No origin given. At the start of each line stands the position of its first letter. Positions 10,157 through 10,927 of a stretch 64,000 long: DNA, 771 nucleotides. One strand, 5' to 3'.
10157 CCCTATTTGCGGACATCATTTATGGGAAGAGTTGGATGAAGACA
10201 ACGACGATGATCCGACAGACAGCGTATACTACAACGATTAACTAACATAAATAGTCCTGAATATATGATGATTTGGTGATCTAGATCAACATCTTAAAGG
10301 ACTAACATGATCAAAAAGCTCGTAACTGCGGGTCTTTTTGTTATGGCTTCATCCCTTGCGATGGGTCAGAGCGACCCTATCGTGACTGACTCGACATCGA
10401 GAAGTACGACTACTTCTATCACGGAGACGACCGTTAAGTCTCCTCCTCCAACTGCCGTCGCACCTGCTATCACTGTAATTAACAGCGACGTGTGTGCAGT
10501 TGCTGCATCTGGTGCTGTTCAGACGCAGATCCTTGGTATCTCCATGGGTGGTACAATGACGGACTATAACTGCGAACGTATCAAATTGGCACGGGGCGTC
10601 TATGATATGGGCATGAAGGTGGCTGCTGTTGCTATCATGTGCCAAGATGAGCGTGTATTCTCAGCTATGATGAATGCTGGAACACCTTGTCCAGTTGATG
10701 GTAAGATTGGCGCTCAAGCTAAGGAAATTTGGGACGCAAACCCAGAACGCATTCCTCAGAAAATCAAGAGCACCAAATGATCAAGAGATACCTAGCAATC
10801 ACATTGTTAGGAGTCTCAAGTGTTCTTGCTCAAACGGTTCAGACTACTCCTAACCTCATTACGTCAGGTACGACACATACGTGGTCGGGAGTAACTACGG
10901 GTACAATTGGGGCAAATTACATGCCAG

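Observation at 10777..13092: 787-aa secreted protein with about 11 tandem 20-residue double-cysteine repeats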

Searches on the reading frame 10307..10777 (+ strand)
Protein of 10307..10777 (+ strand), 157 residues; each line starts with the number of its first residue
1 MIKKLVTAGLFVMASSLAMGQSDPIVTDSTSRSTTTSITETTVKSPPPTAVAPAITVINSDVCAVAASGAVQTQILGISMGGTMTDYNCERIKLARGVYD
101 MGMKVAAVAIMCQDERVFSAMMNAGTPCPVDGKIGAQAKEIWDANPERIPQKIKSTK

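Call 3: search_protein_families(library=pfam, proteins=[window:10307-10777:+], max_evalue=1)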
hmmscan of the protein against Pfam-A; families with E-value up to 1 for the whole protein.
window:10307-10777:+ (157 aa): 0 families

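Call 4: search_protein_families(library=phrogs, proteins=[window:10307-10777:+], max_evalue=0.1)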
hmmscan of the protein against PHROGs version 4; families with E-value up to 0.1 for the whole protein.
window:10307-10777:+ (157 aa): 1 family
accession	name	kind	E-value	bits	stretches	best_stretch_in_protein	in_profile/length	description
phrog_20531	-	unknown function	3.1e-17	64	1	39-134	185-279/314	-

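Call 15: search_protein_families(library=ncbifam, proteins=[window:10307-10777:+], max_evalue=1)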
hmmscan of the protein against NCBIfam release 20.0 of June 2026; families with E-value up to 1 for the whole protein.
window:10307-10777:+ (157 aa): 0 families

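Call 28: search_dna_similar(query=window:10307-10777:+, collection=phages, mode=protein, max_evalue=0.001, max_rows=20)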
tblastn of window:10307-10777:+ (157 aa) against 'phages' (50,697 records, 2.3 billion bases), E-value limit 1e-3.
Records with a match: 13; places in all: 13; records where one place covers at least 80% of the query: 0.
Best place of each record, by identity: 60-80% 4; <60% 9.
By first word of the organism name: Pelagibacter 6; Caudoviricetes 2; Roseobacter 2; Ralstonia 2; uncultured 1.
By host as written in the record: - 5; Candidatus Pelagibacter sp. HTCC1062 2; Candidatus Pelagibacter sp. HTCC7211 1; Candidatus Pelagibacter sp. FZCC0015 1; Candidadtus Pelagibacter sp. HTCC1062 1; Candidatus Pelagibacter ubique HTCC1062 1; Roseobacter sp. (CHUG lineage) 1; Rhodobacteraceae bacterium FZCC0040 1.
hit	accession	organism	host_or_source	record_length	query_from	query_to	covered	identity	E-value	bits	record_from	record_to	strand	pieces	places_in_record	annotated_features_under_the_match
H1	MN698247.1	Pelagibacter phage HTVC115P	Candidatus Pelagibacter sp. HTCC7211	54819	59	152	60%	63.8%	2e-33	129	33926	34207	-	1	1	hypothetical protein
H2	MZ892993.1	Pelagibacter phage HTVC033P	Candidatus Pelagibacter sp. HTCC1062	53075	61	150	57%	61.1%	4e-29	117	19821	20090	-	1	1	hypothetical protein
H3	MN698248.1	Pelagibacter phage HTVC202P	Candidatus Pelagibacter sp. FZCC0015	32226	61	150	57%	60.0%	5e-29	116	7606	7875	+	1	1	hypothetical protein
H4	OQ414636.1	Pelagibacter phage EXVC032P Baldr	Candidadtus Pelagibacter sp. HTCC1062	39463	61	150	57%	58.9%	1e-27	112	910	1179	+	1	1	hypothetical protein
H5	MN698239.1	Pelagibacter phage HTVC023P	Candidatus Pelagibacter sp. HTCC1062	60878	60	142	53%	61.4%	2e-26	109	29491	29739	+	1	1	hypothetical protein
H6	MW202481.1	Caudoviricetes sp.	Manatee Spring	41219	61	154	60%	52.1%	3e-25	105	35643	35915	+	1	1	hypothetical protein | transport protein tonB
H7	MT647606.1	Pelagibacter phage Mosig EXVC030M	Candidatus Pelagibacter ubique HTCC1062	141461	61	142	52%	58.5%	4e-24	102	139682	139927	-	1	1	hypothetical protein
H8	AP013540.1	uncultured phage_MedDCM-OCT-S28-C10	metagenomic fosmid library constructed ...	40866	59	153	61%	37.9%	3e-14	74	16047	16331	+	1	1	hypothetical protein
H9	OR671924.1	Roseobacter phage CRP-810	Roseobacter sp. (CHUG lineage)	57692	60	147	56%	36.0%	4e-5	48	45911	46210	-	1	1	OmpA family protein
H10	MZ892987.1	Roseobacter phage CRP-207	Rhodobacteraceae bacterium FZCC0040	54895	60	135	48%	39.8%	5e-10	62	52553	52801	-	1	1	hypothetical protein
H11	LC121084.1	Ralstonia phage RSP15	-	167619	62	128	43%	41.8%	2e-7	55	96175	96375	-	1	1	hypothetical protein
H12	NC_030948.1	Ralstonia phage RSP15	-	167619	62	128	43%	41.8%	2e-7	55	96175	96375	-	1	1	hypothetical protein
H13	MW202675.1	Caudoviricetes sp.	Manatee Spring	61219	60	130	45%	32.5%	1e-5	49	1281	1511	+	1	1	hypothetical protein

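Call 35: get_annotated_region(hit=H6, flank=5000)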
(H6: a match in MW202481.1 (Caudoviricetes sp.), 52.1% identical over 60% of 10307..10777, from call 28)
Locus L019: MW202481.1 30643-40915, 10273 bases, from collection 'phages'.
description: Podoviridae sp. isolate ctXG6705, complete genome.
organism: Caudoviricetes sp. (NCBI taxid 2832643)
taxonomy: Viruses; Duplodnaviria; Heunggongvirae; Uroviricota; Caudoviricetes
host: -; source: Manatee Spring; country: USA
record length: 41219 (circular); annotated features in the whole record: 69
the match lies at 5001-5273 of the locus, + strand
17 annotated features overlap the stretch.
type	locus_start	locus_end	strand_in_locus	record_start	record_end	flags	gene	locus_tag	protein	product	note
CDS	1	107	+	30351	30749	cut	-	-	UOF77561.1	acetyltransferase cereus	-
CDS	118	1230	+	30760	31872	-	-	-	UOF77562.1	hypothetical protein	-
CDS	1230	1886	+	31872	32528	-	-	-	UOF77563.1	hypothetical protein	-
CDS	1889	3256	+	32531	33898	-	-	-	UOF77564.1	hypothetical protein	-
CDS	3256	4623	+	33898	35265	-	-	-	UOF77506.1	coil containing protein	-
CDS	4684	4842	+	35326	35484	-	-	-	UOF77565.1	hypothetical protein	-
CDS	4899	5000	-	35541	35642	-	-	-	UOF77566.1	hypothetical protein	-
CDS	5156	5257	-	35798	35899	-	-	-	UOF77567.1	hypothetical protein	-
CDS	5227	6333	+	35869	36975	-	-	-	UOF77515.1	transport protein tonB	-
CDS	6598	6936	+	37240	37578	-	-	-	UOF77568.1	hypothetical protein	-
CDS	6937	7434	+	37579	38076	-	-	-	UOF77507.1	hypothetical protein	-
CDS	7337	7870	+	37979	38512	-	-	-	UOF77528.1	lysozyme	-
CDS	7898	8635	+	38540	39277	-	-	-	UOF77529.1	polB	-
CDS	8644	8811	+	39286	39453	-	-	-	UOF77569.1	3-methyL-adenine DNA glycosylasE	-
CDS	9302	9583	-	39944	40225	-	-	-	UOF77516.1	hypothetical protein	-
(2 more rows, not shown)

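Call 36: get_annotated_region(hit=H9, flank=5000)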
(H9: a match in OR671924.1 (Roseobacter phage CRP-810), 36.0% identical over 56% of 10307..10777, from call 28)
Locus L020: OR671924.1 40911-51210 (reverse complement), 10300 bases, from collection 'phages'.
description: Roseobacter phage CRP-810, complete genome.
organism: Roseobacter phage CRP-810 (NCBI taxid 3088887)
taxonomy: Viruses
host: Roseobacter sp. (CHUG lineage); source: -; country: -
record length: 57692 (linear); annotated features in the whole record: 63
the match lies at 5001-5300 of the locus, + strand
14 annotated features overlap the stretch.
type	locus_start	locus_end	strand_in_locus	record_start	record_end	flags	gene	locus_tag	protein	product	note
CDS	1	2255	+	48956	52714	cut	-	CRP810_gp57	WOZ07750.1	tail fiber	-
CDS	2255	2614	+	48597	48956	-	-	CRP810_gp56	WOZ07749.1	hypothetical protein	-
CDS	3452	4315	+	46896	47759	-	-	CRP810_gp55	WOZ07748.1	hypothetical protein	-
CDS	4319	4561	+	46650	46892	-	-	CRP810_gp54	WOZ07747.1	hypothetical protein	-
CDS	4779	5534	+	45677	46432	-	-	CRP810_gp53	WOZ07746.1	OmpA family protein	-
CDS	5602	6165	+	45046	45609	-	-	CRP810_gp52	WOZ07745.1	hypothetical protein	-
CDS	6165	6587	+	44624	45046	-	-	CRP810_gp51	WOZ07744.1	lysozyme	-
CDS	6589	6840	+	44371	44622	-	-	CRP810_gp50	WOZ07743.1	hypothetical protein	-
CDS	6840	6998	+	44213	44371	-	-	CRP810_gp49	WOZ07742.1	ribonucleotide reductase A subunit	-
CDS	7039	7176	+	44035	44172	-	-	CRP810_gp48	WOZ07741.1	hypothetical protein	-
CDS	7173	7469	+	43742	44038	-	-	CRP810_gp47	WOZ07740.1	hypothetical protein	-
CDS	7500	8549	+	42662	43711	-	-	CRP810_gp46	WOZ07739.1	hypothetical protein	-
CDS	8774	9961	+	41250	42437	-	-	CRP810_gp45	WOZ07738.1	major capsid protein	-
CDS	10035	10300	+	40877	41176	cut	-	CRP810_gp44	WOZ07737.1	hypothetical protein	-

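Call 62: search_protein_families(library=pfam, proteins=[L020:4779-5531:+, L019:5227-6330:+, L020:5602-6162:+, L020:6165-6584:+], max_evalue=0.1)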
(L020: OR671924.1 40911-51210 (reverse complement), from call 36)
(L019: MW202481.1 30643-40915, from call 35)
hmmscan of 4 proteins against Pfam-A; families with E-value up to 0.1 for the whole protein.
L020:4779-5531:+ (251 aa): 0 families

L019:5227-6330:+ (368 aa): 0 families

L020:5602-6162:+ (187 aa): 0 families

L020:6165-6584:+ (140 aa): 1 family
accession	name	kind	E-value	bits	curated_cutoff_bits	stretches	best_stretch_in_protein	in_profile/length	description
PF16326.10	ABC_tran_CTD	-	0.04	14.6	32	0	40-94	8-59/69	ABC transporter C-terminal domain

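Call 64: search_solved_structures(query=A3, max_evalue=5)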
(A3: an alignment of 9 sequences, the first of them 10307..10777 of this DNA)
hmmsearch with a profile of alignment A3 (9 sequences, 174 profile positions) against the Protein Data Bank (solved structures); distinct sequences matched with E-value up to 5: 0.

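Call 65: search_protein_families(library=padloc, proteins=[window:10307-10777:+], max_evalue=0.1)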
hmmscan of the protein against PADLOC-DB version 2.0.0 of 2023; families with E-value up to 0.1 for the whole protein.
window:10307-10777:+ (157 aa): 0 families

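Call 67: get_annotated_region(hit=H3, flank=5000)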
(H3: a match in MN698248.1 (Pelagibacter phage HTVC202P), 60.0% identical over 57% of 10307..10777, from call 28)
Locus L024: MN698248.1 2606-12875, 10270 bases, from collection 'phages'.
description: Pelagibacter phage HTVC202P, complete genome.
organism: Pelagibacter phage HTVC202P (NCBI taxid 2686464)
taxonomy: Viruses; Duplodnaviria; Heunggongvirae; Uroviricota; Caudoviricetes
host: Candidatus Pelagibacter sp. FZCC0015; source: seawater; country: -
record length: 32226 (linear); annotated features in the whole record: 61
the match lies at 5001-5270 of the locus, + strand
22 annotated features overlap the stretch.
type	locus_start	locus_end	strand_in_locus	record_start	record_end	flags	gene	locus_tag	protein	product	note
CDS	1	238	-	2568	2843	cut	-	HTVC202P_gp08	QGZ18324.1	hypothetical protein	-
CDS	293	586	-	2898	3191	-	-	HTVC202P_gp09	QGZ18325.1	hypothetical protein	-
CDS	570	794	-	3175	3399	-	-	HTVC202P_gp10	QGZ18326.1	hypothetical protein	-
CDS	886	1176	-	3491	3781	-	-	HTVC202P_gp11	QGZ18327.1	hypothetical protein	-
CDS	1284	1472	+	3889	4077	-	-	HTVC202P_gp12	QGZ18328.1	hypothetical protein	-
CDS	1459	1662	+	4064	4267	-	-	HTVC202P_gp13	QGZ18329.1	hypothetical protein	-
CDS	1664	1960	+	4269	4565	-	-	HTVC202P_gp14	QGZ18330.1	hypothetical protein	-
CDS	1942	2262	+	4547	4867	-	-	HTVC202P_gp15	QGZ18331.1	putative nuclease/putative HNH nuclease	-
CDS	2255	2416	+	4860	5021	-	-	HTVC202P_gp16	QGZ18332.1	hypothetical protein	-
CDS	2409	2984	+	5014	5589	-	-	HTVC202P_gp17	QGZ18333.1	DnaD domain protein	-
CDS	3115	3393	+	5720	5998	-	-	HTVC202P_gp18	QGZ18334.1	hypothetical protein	-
CDS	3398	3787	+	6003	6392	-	-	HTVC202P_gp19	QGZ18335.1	putative DNA binding protein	-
CDS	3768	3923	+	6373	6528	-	-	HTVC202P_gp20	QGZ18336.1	hypothetical protein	-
CDS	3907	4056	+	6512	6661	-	-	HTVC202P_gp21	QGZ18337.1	hypothetical protein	-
CDS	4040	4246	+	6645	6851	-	-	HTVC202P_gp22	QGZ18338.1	hypothetical protein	-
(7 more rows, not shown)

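Call 68: get_annotated_region(hit=H7, flank=5000)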
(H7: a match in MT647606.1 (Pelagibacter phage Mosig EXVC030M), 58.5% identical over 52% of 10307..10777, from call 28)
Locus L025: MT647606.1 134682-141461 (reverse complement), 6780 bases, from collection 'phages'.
description: Pelagibacter phage Mosig EXVC030M, complete genome.
organism: Pelagibacter phage Mosig EXVC030M (NCBI taxid 2759214)
taxonomy: Viruses; Duplodnaviria; Heunggongvirae; Uroviricota; Caudoviricetes; Kyanoviridae
host: Candidatus Pelagibacter ubique HTCC1062; source: oxygen minimum zone; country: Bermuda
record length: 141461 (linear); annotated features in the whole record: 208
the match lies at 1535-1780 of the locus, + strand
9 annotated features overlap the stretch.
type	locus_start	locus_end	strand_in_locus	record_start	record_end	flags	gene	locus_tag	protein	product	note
CDS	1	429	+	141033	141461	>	-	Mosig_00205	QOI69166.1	hypothetical protein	-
CDS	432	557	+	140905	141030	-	-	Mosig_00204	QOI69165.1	hypothetical protein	-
CDS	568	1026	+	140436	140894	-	-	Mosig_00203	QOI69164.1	hypothetical protein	-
CDS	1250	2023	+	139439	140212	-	-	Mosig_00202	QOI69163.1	hypothetical protein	-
CDS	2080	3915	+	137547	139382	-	-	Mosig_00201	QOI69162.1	hypothetical protein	-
CDS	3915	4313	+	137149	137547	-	-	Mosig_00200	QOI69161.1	hypothetical protein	-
CDS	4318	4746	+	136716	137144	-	-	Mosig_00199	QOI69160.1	hypothetical protein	-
CDS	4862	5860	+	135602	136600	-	-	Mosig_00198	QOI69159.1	putative DNA primase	-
CDS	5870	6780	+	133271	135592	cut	-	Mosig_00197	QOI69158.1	putative ribonucleoside-diphosphate reductase 1 subunit alpha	-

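Call 71: search_protein_families(library=phrogs, proteins=[L025:3915-4310:+, L024:6728-7066:+, L020:6165-6584:+, L025:2080-3912:+, L024:5433-6728:+, L025:4318-4743:+, L025:568-1023:+], max_evalue=0.01)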
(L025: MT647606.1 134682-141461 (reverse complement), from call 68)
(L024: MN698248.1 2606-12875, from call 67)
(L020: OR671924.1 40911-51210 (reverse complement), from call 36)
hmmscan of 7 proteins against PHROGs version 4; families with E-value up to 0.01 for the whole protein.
L025:3915-4310:+ (132 aa): 0 families

L024:6728-7066:+ (113 aa): 2 families
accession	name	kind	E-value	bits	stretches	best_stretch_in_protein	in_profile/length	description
phrog_20584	-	unknown function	0.00038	21.5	0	87-108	9-30/53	-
phrog_77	-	DNA, RNA and nucleotide metabolism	0.0044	16.5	1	30-106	718-784/967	SbcC-like subunit of palindrome specific endonuclease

L020:6165-6584:+ (140 aa): 0 families

L025:2080-3912:+ (611 aa): 0 families

L024:5433-6728:+ (432 aa): 0 families

L025:4318-4743:+ (142 aa): 1 family
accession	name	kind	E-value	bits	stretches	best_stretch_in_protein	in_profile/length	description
phrog_451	-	unknown function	3.9e-14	53.5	1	13-134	8-109/461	-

L025:568-1023:+ (152 aa): 1 family
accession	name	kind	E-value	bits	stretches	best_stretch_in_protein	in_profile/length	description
phrog_6637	-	unknown function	9.7e-31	107.9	1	2-149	4-158/160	-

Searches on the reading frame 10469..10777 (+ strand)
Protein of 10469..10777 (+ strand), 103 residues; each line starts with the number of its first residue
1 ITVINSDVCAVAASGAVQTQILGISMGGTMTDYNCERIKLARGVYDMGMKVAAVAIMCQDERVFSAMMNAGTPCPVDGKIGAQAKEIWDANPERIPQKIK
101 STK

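Call 61: find_homologous_proteins(query=window:10469-10777:+, max_evalue=0.001)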
Query window:10469-10777:+ (103 aa): 5158 proteins with E <= 0.001 among 5164 candidates; the best 120 are listed.
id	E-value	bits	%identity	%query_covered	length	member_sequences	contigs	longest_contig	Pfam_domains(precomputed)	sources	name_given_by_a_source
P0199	3.8e-60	218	97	100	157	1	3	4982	-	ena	-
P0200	1.7e-59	216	98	100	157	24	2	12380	-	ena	-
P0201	3.3e-59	215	97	100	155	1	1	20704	-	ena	-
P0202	3.9e-59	215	96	100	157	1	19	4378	-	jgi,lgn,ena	-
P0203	3.9e-59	215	96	100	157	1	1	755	-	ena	-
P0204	6.2e-59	214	97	100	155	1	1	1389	-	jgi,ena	-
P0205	6.3e-59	214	97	100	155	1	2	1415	-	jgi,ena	jgi:hypothetical protein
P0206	1.1e-58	213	95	100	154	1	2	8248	-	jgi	jgi:hypothetical protein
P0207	1.3e-58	213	96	100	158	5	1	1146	-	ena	-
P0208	1.3e-58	213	96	100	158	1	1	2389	-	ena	-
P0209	1.7e-58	213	94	100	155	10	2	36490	-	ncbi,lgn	-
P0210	3.3e-58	212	94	100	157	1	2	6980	-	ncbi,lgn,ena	-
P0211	4.4e-58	211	95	100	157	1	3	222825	-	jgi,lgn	-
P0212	4.4e-58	211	94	100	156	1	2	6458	-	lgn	-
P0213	7.9e-58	210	94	100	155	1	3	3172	-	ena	-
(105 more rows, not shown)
